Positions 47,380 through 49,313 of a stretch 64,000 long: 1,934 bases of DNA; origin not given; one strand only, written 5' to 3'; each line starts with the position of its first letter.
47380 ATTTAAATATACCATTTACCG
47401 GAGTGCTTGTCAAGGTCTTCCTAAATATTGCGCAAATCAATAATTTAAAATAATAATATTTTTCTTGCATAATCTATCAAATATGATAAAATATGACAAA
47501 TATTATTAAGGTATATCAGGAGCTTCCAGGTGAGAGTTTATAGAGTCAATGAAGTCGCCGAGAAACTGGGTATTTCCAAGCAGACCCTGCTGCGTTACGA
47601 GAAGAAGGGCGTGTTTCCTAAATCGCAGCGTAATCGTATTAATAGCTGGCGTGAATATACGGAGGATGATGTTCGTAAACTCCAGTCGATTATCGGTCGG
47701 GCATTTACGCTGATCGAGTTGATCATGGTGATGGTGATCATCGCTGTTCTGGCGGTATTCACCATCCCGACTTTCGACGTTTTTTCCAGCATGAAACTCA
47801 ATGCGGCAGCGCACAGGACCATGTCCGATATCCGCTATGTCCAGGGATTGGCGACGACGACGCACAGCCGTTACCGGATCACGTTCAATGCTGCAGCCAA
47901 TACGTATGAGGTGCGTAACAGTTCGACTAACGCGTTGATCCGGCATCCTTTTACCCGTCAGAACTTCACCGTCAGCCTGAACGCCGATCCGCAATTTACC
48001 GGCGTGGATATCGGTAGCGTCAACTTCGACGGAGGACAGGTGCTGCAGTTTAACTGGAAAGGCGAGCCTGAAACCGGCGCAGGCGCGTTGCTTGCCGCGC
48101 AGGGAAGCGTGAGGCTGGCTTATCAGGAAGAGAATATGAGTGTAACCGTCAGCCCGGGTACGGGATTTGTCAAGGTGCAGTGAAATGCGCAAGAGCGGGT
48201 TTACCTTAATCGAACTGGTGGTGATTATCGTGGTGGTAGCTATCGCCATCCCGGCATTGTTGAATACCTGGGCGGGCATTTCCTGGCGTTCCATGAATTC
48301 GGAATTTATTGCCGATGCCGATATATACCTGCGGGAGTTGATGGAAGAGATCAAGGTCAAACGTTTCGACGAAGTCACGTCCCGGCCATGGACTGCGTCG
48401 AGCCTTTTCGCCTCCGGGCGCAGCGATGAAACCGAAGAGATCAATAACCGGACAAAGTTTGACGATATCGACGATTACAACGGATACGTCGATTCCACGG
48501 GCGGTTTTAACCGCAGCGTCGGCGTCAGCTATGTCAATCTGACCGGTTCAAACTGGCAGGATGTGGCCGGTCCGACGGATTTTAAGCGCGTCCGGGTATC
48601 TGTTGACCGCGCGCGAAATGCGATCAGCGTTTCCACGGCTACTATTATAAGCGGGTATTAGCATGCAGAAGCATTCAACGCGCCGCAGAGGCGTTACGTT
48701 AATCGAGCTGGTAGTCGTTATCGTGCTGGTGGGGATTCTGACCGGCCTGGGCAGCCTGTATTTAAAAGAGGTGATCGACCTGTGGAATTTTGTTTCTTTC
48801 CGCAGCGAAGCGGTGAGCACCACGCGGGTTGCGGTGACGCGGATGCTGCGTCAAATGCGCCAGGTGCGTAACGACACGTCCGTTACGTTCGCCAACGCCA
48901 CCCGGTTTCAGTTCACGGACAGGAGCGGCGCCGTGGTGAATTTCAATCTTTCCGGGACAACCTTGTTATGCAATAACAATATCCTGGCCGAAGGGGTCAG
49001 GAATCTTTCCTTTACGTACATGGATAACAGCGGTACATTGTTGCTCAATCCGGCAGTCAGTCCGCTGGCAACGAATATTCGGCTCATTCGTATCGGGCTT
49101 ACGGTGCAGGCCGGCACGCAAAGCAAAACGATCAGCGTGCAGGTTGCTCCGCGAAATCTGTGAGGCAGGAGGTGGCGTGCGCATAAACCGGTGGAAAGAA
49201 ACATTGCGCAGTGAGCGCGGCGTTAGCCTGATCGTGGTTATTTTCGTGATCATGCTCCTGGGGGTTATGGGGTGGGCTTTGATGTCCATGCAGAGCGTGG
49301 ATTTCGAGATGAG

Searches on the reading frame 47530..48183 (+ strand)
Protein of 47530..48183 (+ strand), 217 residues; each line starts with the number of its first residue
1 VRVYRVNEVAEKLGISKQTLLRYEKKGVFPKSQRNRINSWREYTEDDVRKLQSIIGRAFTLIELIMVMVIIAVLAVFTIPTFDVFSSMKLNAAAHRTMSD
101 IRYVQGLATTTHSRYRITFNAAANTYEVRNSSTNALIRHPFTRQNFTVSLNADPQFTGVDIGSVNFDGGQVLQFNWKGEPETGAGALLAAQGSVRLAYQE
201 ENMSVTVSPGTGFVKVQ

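Call 7: search_protein_families(library=pfam, max_evalue=0.01, proteins=[window:47530-48183:+])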
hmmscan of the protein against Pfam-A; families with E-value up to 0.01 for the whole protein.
window:47530-48183:+ (217 aa): 6 families
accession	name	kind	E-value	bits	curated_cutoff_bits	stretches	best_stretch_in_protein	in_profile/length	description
PF13411.12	MerR_1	-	2.6e-10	40.7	21.6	1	4-54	1-49/69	MerR HTH family regulatory protein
PF00376.29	MerR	-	4.9e-07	29.9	28.2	1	6-35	2-31/38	MerR family regulatory protein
PF12728.13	HTH_17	-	8.7e-06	26.4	27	1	3-41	1-37/51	Helix-turn-helix domain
PF07963.17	N_methyl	-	0.00024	21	21.2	1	57-77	5-25/27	Prokaryotic N-terminal methylation motif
PF05930.18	Phage_AlpA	-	0.0012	19.1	21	1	1-32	1-32/51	Prophage CP4-57 regulatory protein (AlpA)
PF01381.28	HTH_3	-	0.0043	17.5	23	1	7-25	13-31/55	Helix-turn-helix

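Call 8: search_protein_families(library=ncbifam, max_evalue=0.01, proteins=[window:47530-48183:+])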
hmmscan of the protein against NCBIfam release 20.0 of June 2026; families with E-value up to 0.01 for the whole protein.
window:47530-48183:+ (217 aa): 19 families
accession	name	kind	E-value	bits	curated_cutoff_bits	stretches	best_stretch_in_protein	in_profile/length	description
NF040982.1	ComGD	equivalog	1.9e-10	41.3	70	1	57-147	2-90/139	competence type IV pilus minor pilin ComGD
TIGR02596.1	TIGR02596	subfamily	1e-07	32.3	70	1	59-112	1-55/196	Verru_Chthon cassette protein D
TIGR01708.2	typeII_sec_gspH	equivalog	8.9e-07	29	80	1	58-122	3-68/169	type II secretion system minor pseudopilin GspH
TIGR02532.1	IV_pilin_GFxxxE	domain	5.1e-06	26.1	16.3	1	57-78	2-23/24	prepilin-type N-terminal cleavage/methylation domain-containing protein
NF040999.1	pilin_ComGC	equivalog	1e-05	25.6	75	1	57-81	2-26/84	competence type IV pilus major pilin ComGC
NF007069.0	PRK09514.1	equivalog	2e-05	24.6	143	1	3-55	1-52/141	Zn(2+)-responsive transcriptional regulator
NF047375.1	HeatShock_HspR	equivalog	5.9e-05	23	105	1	2-55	2-53/92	heat shock protein transcriptional repressor HspR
NF007862.0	PRK10574.1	equivalog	9.8e-05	22.5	138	1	57-85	5-33/145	prepilin peptidase-dependent pilin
TIGR02051.1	MerR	equivalog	0.00013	22.2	150.85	1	6-66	2-64/124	mercury resistance transcriptional regulator MerR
TIGR01710.1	typeII_sec_gspG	equivalog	0.00017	21.7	88.85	1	57-106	1-47/134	type II secretion system major pseudopilin GspG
NF047827.1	T3SSXpsH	equivalog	0.00022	21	160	1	59-132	3-77/145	type II secretion system protein XpsH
TIGR02043.1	ZntR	equivalog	0.00027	21.1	167.95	1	4-55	2-52/131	Zn(2+)-responsive transcriptional regulator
TIGR02047.1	CadR-PbrR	equivalog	0.00028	20.9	151.45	1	5-54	2-50/127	Cd(II)/Pb(II)-responsive transcriptional regulator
NF041849.1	trans_regNmlR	equivalog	0.00032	20.7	175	1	6-54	3-50/117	stress response transcriptional regulator NmlR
TIGR02044.1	CueR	equivalog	0.00033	20.7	147.4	1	6-54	3-50/127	Cu(I)-responsive transcriptional regulator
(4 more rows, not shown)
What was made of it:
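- On Type IV pilin / pseudopilin (fused partner 47530-48183): N_methyl and TIGR02532 matches (calls 7, 8). Weak TIGR01708 and ComGD matches (call 8).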

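Call 9: find_homologous_proteins(query=window:47530-48183:+, max_evalue=0.001)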
Query window:47530-48183:+ (217 aa): 53 proteins with E <= 0.001 among 671 candidates.
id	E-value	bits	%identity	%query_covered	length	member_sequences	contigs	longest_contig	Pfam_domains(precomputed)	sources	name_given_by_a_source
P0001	2.6e-134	463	97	100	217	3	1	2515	PF12728.14,PF00376.30,PF13411.13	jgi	jgi:prepilin-type N-terminal cleavage/methylation domain-containing protein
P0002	3.9e-92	325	68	100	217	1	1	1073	PF13411.13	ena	-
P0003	2.6e-71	257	55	100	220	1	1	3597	PF12728.14,PF00376.30,PF13411.13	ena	-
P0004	2.3e-70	254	56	100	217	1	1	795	PF12728.14,PF00376.30,PF13411.13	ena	-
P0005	5.4e-70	253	53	100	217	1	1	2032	PF12728.14,PF00376.30,PF13411.13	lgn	-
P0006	5.9e-69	250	53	100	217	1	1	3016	PF00376.30,PF13411.13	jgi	jgi:prepilin-type N-terminal cleavage/methylation domain-containing protein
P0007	7.6e-69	249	53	100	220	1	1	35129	PF12728.14,PF00376.30,PF13411.13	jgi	jgi:type II secretory pathway pseudopilin PulG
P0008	1.1e-68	249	52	100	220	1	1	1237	PF12728.14,PF00376.30,PF13411.13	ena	-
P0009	2.4e-68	248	53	99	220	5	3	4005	PF12728.14,PF00376.30,PF13411.13,PF07963.18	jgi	jgi:prepilin-type N-terminal cleavage/methylation domain-containing protein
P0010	1.0e-67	246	54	99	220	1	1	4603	PF12728.14,PF00376.30,PF13411.13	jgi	jgi:prepilin-type N-terminal cleavage/methylation domain-containing protein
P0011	3.2e-67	244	50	100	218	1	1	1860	PF00376.30,PF13411.13,PF02796.22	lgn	-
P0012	4.5e-67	244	51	100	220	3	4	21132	PF12728.14,PF00376.30,PF13411.13,PF07963.18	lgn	-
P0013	4.7e-67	243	52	99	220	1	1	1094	PF12728.14,PF00376.30,PF13411.13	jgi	jgi:prepilin-type N-terminal cleavage/methylation domain-containing protein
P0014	5.0e-67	243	50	100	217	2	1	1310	PF00376.30,PF13411.13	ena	-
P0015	2.7e-66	241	51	99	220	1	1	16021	PF12728.14,PF00376.30,PF13411.13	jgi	jgi:prepilin-type N-terminal cleavage/methylation domain-containing protein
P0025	3.5e-59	218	49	93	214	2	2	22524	PF00376.30,PF13411.13,PF12019.14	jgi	jgi:prepilin-type N-terminal cleavage/methylation domain-containing protein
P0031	2.1e-56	209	48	95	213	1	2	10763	PF00376.30,PF13411.13,PF07963.18,PF12019.14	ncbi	-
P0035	8.7e-55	203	47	100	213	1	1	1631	PF00376.30,PF13411.13,PF12019.14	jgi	jgi:prepilin-type N-terminal cleavage/methylation domain-containing protein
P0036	9.0e-55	203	44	100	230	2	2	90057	PF00376.30,PF13411.13,PF12019.14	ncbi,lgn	-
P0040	1.7e-51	193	42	100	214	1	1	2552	PF00376.30,PF13411.13,PF12019.14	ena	-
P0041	1.1e-50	190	45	100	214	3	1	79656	PF00376.30,PF13411.13,PF12019.14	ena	-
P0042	1.4e-50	190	42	100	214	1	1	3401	PF12728.14,PF00376.30,PF13411.13,PF07963.18,PF12019.14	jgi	jgi:prepilin-type N-terminal cleavage/methylation domain-containing protein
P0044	3.6e-49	185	44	99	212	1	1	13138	PF00376.30,PF13411.13,PF07963.18,PF12019.14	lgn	-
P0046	2.3e-48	182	42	100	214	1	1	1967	PF00376.30,PF13411.13,PF07963.18,PF12019.14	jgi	jgi:prepilin-type N-terminal cleavage/methylation domain-containing protein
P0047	6.2e-48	181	42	100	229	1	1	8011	PF00376.30,PF13411.13,PF12019.14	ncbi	-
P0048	1.3e-47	180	44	100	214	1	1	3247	PF00376.30,PF13411.13,PF07963.18,PF12019.14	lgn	-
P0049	2.1e-46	176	43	100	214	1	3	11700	PF00376.30,PF13411.13,PF12019.14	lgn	-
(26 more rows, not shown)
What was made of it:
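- On Type IV pilin / pseudopilin (fused partner 47530-48183): PF12019 is precomputed for many homologues (call 9).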

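Call 14: find_related_loci(query=A1, collection=genome_contigs, flank=10000)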
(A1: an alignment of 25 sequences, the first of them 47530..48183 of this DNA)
Query A1 (217 aa) in genome_contigs; peptide patterns used: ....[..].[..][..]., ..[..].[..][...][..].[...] (x = any residue, [..] = any of these).
131 stretches matched a pattern; 71 encode a relative of the query (tblastn E <= 1e-3); 71 distinct loci.
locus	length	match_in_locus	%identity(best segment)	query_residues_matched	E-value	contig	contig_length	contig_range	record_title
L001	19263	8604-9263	53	1-217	6e-77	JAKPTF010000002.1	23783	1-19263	MAG: Candidatus Omnitrophota bacterium isolate JPNA_metabat.7 k141_1398455, whole genome shotgun sequence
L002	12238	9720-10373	53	3-217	9e-77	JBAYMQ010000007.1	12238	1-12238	MAG: Candidatus Omnitrophota bacterium isolate SO_2016_LW1_43 scaffold05992_LW64-88_2016, whole genome shotgun sequence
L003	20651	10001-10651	52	1-217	6e-75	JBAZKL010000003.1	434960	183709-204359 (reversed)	MAG: Candidatus Omnitrophota bacterium isolate SO_2017_LW4_142 scaffold_56_c1_LW137-91_2017, whole genome shotgun sequen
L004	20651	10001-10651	51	1-217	1e-73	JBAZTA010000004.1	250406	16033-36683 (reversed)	MAG: Candidatus Omnitrophota bacterium isolate SO_2017_GW1_19 NODE_378_length_250406_cov_2.109318_OW334_2017, whole geno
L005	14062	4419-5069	51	1-217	2e-73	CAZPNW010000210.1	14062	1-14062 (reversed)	MAG TPA_asm: uncultured Planctomycetales bacterium isolate binchicken_co216_53 genome assembly, contig: k141_621859, who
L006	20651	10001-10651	49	1-217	3e-70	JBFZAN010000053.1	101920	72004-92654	MAG: Candidatus Omnitrophota bacterium isolate PPR_0468 PPR_0468.fa_k121_209592, whole genome shotgun sequence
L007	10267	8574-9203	48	1-206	1e-64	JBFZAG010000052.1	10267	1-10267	MAG: Candidatus Omnitrophota bacterium isolate PPR_0461 k121_1120712, whole genome shotgun sequence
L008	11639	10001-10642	47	1-217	3e-61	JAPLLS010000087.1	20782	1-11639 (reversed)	MAG: Candidatus Omnitrophota bacterium isolate LacPavin_0920_SED3_MAG_47_10 LacPavin_0920_SED3_scaffold_326684, whole ge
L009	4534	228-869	45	1-217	1e-54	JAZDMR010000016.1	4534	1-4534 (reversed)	MAG: bacterium isolate MEGAHIT-group-0.67 k141_6649992, whole genome shotgun sequence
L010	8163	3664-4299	41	1-217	2e-52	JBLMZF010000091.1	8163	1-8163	MAG: Deltaproteobacteria bacterium isolate MAG210 PRJNA951521_bin66_renamed_90, whole genome shotgun sequence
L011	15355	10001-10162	70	2-55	5e-21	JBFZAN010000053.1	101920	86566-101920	MAG: Candidatus Omnitrophota bacterium isolate PPR_0468 PPR_0468.fa_k121_209592, whole genome shotgun sequence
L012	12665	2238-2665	67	1-57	7e-21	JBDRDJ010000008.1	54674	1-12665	MAG: Candidatus Omnitrophota bacterium isolate MEGAHIT-group-1.241 k141_10761864, whole genome shotgun sequence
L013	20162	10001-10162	65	2-55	6e-20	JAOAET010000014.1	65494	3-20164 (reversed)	MAG: Candidatus Omnitrophota bacterium isolate SKW267 k141_1574136, whole genome shotgun sequence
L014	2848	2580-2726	76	7-55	5e-20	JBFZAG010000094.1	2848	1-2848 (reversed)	MAG: Candidatus Omnitrophota bacterium isolate PPR_0461 k121_6010117, whole genome shotgun sequence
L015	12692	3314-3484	61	1-57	1e-19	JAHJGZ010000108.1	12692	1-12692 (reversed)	MAG: Candidatus Omnitrophota bacterium isolate Modern_marine_glass_biofilm.mb.92 Modern_marine_glas.mb.92_k141_541017, w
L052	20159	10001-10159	60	3-55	3e-17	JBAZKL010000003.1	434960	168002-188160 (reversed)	MAG: Candidatus Omnitrophota bacterium isolate SO_2017_LW4_142 scaffold_56_c1_LW137-91_2017, whole genome shotgun sequen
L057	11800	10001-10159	60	4-56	6e-17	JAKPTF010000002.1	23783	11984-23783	MAG: Candidatus Omnitrophota bacterium isolate JPNA_metabat.7 k141_1398455, whole genome shotgun sequence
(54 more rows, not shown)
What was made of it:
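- About 60 free homologues were found in Omnitrophota (call 14). The fused-plus-free pair about 14 kb apart recurs on three other contigs (L003/L052, L006/L011, L001/L057; call 14).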

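Call 37: predict_structure(alignment_id=A1)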
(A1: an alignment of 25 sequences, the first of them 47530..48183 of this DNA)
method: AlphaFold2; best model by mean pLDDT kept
length: 217 residues; sequences in the alignment: 25
mean_pLDDT: 88.4   pTM: 0.62
mean pLDDT of the five models: 88.4, 88.0, 85.9, 85.5, 84.7
residues with pLDDT >= 90: 119; 70-90: 82; 50-70: 16; < 50: 0
segments of 3 or more residues with pLDDT < 50: none
pLDDT, mean of each block of 10 residues (from residue 1): 83 86 80 67 83 78 86 73 78 95 96 97 96 94 94 92 95 96 95 95 95 93
secondary structure, 60 per line:
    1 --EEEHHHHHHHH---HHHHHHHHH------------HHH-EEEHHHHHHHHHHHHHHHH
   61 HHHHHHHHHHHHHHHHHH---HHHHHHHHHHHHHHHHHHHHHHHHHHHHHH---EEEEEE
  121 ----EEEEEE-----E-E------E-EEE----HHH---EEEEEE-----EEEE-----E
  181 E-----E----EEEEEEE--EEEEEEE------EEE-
elements in order: E3-5 H6-13 H17-25 E42-44 H45-78 H82-111 E115-120 E125-130 E147-149 E160-165 E171-174 E192-198 E201-207 E214-216

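Call 41: fold_search(model_id=the predicted structure, library=pdb)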
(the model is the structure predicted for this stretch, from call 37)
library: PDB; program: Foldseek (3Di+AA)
matches with E <= 10: 575; with E <= 0.001: 6
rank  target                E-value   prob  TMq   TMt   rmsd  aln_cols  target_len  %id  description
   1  4ipu_D                1.7e-04  1.00  0.41  0.65   4.3       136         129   10  Crystal structure of Pseudomonas aeruginosa (strain: PAO1) type IV minor pilin FimU in space group P21 (released 2014-01-15)
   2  4ipu_A                2.6e-04  1.00  0.44  0.65   4.4       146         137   11  Crystal structure of Pseudomonas aeruginosa (strain: PAO1) type IV minor pilin FimU in space group P21 (released 2014-01-15)
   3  4ipu_C                3.3e-04  1.00  0.43  0.65   4.5       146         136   11  Crystal structure of Pseudomonas aeruginosa (strain: PAO1) type IV minor pilin FimU in space group P21 (released 2014-01-15)
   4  4ipu_B                3.5e-04  1.00  0.42  0.64   4.4       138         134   10  Crystal structure of Pseudomonas aeruginosa (strain: PAO1) type IV minor pilin FimU in space group P21 (released 2014-01-15)
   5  2qv8_B                6.6e-04  1.00  0.43  0.72   4.2       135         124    9  Structure of the minor pseudopilin EpsH from the Type 2 Secretion System of Vibrio cholerae (released 2008-02-26)
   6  9a1f_Q                9.3e-04  1.00  0.44  0.63   4.9       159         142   21  Integrative structure of the XcpGHIJK pseudo pilus filament model of a type II secretion system (released 2021-06-18)
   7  4ipv_B                1.9e-03  1.00  0.39  0.63   4.3       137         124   10  Crystal structure of Pseudomonas aeruginosa (strain: PAO1) type IV minor pilin FimU in space group P65 (released 2014-01-15)
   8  5d90_C                5.7e-03  0.99  0.21  0.33  17.1       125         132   26  Crystal structure of HiNmlR, a MerR family regulator lacking the sensor domain, bound to promoter DNA (released 2016-06-29)
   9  4dq9_A                7.6e-03  1.00  0.44  0.62   3.3       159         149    8  Crystal structure of the minor pseudopilin EPSH from the type II secretion system of Vibrio cholerae (released 2013-03-13)
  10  2qv8_A                8.0e-03  1.00  0.44  0.64   3.5       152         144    8  Structure of the minor pseudopilin EpsH from the Type 2 Secretion System of Vibrio cholerae (released 2008-02-26)
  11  9a1e_A                1.1e-02  1.00  0.40  0.73   4.0       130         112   15  Integrative structure of the XcpHIJK quaternary complex of a type II secretion system pseudopilin (released 2021-06-18)
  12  3d70_A                1.1e-02  0.72  0.25  0.20  19.0       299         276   10  Crystal structure of E253A mutant of BMRR bound to 22-bp oligonucleotide (released 2008-08-26)
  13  4dq9_B                2.2e-02  1.00  0.44  0.64   3.4       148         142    9  Crystal structure of the minor pseudopilin EPSH from the type II secretion system of Vibrio cholerae (released 2013-03-13)
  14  3d6y_A                2.2e-02  0.63  0.25  0.20  19.0       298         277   12  Crystal structure of R275E mutant of BMRR bound to DNA and berberine (released 2008-08-26)
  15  5d90_B                2.3e-02  0.98  0.22  0.36  17.2       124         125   25  Crystal structure of HiNmlR, a MerR family regulator lacking the sensor domain, bound to promoter DNA (released 2016-06-29)
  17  2knq_MODEL_1_A        3.6e-02  0.99  0.36  0.53   7.3       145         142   11  Solution structure of E.Coli GspH (released 2010-09-08)
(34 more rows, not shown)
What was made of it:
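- On Type IV pilin / pseudopilin (fused partner 47530-48183): Foldseek: FimU 4ipu, EpsH 2qv8/4dq9, XcpH 9a1f, GspH 2knq (call 41).
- Closest known: GspH / FimU / EpsH / XcpH minor. Same: The fold matches FimU 4IPU, EpsH 2QV8 and XcpH 9A1F (TM to target 0.63-0.73; call 41).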

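Call 48: search_protein_representatives(alignment_id=A1)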
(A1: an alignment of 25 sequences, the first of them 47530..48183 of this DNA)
Query: 25 sequences, 212 profile positions. Proteins with E-value up to 0.001 (for the whole library): 32629; up to 1e-10: 2846; up to 1e-30: 43. The best 150 are listed.
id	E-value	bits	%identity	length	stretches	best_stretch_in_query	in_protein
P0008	7.6e-92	322.8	-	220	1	1-212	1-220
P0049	3.5e-89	314.1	-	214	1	1-212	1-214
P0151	1.1e-61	224.3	-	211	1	3-211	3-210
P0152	2.2e-58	213.4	-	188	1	58-211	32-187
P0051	9.9e-57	208.0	-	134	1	1-131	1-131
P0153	1.9e-55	203.9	-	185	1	57-210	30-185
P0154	2.1e-52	193.9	-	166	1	51-210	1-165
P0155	1.5e-50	187.8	-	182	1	54-212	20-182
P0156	1.2e-48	181.6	-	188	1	56-211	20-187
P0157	5.7e-48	179.4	-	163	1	56-211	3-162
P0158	2.8e-47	177.1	-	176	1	57-208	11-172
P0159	3.1e-46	173.7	-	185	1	50-210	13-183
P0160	7.8e-46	172.4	-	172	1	55-211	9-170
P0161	1.3e-45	171.7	-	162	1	58-211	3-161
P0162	1.5e-45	171.5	-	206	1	50-212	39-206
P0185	4.0e-32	127.6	-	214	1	5-212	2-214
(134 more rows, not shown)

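Call 50: find_encoding_contigs(protein=P0185, flank=8000, max_places=3)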
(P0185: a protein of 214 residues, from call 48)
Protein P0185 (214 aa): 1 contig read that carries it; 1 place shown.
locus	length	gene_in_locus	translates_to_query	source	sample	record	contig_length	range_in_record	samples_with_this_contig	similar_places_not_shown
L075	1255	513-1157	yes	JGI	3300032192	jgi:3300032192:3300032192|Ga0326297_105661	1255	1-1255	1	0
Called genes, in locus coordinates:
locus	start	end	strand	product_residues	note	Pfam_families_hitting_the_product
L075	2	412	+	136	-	?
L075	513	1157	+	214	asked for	PF12728:HTH_17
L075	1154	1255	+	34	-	?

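Call 65: find_encoding_contigs(protein=P0152, flank=4000, max_places=2)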
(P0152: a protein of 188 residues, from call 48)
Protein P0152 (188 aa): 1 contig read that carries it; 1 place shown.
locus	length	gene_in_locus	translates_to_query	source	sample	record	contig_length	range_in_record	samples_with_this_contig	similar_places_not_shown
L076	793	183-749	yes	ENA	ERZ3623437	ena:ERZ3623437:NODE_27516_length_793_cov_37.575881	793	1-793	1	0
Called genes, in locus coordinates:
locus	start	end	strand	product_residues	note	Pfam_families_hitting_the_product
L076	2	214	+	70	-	?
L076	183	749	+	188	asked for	-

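Call 66: find_encoding_contigs(protein=P0153, flank=4000, max_places=2)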
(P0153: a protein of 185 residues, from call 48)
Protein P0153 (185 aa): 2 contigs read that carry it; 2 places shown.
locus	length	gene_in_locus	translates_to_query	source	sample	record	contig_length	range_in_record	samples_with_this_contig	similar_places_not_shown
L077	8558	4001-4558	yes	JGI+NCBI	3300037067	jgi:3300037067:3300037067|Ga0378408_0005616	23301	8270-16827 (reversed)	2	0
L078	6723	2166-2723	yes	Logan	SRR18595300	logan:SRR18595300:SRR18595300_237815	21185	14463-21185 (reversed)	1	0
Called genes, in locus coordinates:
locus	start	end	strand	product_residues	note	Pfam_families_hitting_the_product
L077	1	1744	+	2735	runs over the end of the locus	PF04055:Radical_SAM (weak), PF00515:TPR_1 (faint), PF07719:TPR_2 (faint), PF13181:TPR_8 (faint)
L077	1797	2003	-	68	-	-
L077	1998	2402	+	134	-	PF07238:PilZ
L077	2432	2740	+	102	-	PF07238:PilZ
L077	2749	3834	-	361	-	PF10719:ComFB, PF03705:CheR_N, PF08242:Methyltransf_12 (faint), PF01739:CheR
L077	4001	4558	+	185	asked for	-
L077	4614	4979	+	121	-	PF05635:23S_rRNA_IVP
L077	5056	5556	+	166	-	-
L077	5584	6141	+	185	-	-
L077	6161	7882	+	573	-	-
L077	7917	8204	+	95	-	-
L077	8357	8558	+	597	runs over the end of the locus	PF11104:PilM_2, PF14450:FtsA (weak)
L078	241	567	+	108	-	PF07238:PilZ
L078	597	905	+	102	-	PF07238:PilZ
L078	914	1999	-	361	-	PF10719:ComFB, PF03705:CheR_N, PF08242:Methyltransf_12 (faint), PF01739:CheR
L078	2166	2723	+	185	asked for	-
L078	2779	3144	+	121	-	PF05635:23S_rRNA_IVP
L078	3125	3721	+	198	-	-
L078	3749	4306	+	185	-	-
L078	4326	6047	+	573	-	-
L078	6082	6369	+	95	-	-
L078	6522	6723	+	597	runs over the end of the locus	PF11104:PilM_2, PF14450:FtsA (weak)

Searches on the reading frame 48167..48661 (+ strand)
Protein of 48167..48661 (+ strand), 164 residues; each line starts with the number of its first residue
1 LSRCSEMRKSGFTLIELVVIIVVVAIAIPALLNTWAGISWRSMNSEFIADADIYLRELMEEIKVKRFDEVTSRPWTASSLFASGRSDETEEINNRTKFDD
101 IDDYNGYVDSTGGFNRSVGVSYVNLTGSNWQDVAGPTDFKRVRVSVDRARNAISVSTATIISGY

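Call 7: search_protein_families(library=pfam, max_evalue=0.01, proteins=[window:48167-48661:+])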
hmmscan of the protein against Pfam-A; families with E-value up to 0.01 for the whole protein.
window:48167-48661:+ (164 aa): 1 family
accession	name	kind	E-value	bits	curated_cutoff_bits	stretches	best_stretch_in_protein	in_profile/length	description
PF07963.17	N_methyl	-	6.9e-05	22.7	21.2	1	8-27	3-22/27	Prokaryotic N-terminal methylation motif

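Call 8: search_protein_families(library=ncbifam, max_evalue=0.01, proteins=[window:48167-48661:+])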
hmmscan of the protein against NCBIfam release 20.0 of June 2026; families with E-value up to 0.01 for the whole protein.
window:48167-48661:+ (164 aa): 6 families
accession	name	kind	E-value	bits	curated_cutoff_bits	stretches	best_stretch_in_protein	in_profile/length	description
NF007800.0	PRK10506.1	equivalog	0.002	18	158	1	7-42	6-41/163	prepilin peptidase-dependent protein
NF047828.1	T3SSXpsI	equivalog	0.0024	17.9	150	1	10-66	2-58/132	type II secretion system protein XpsI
TIGR01708.2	typeII_sec_gspH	equivalog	0.0025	17.8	80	1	10-33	2-25/169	type II secretion system minor pseudopilin GspH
TIGR02532.1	IV_pilin_GFxxxE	domain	0.0025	17.6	16.3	1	10-27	2-19/24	prepilin-type N-terminal cleavage/methylation domain-containing protein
TIGR02523.1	type_IV_pilV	equivalog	0.004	17.6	52.2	1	10-68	2-60/139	type IV pilus modification protein PilV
NF007862.0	PRK10574.1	equivalog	0.009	16.2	138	0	7-27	2-26/145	prepilin peptidase-dependent pilin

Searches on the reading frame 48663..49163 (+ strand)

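Call 7: search_protein_families(library=pfam, max_evalue=0.01, proteins=[window:48663-49163:+])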
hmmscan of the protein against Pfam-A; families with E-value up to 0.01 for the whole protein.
window:48663-49163:+ (166 aa): 1 family
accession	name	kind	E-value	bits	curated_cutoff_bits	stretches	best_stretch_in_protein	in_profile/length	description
PF07963.17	N_methyl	-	2.5e-06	27.2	21.2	1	7-29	3-25/27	Prokaryotic N-terminal methylation motif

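Call 8: search_protein_families(library=ncbifam, max_evalue=0.01, proteins=[window:48663-49163:+])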
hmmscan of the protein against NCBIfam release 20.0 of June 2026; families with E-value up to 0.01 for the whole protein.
window:48663-49163:+ (166 aa): 6 families
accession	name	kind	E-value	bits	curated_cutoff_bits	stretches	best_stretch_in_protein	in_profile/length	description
TIGR02532.1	IV_pilin_GFxxxE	domain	1.1e-05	25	16.3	1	8-30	1-23/24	prepilin-type N-terminal cleavage/methylation domain-containing protein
NF007800.0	PRK10506.1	equivalog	0.0014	18.5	158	1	2-31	2-31/163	prepilin peptidase-dependent protein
NF041775.1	typeIV_PilA_Myxo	equivalog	0.0019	18.2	400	1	4-29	6-31/214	type IV pilin protein PilA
TIGR01708.2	typeII_sec_gspH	equivalog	0.0026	17.8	80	1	9-32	2-25/169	type II secretion system minor pseudopilin GspH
TIGR01710.1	typeII_sec_gspG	equivalog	0.0054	16.8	88.85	1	9-29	1-21/134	type II secretion system major pseudopilin GspG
NF007862.0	PRK10574.1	equivalog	0.0069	16.5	138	1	6-30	2-26/145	prepilin peptidase-dependent pilin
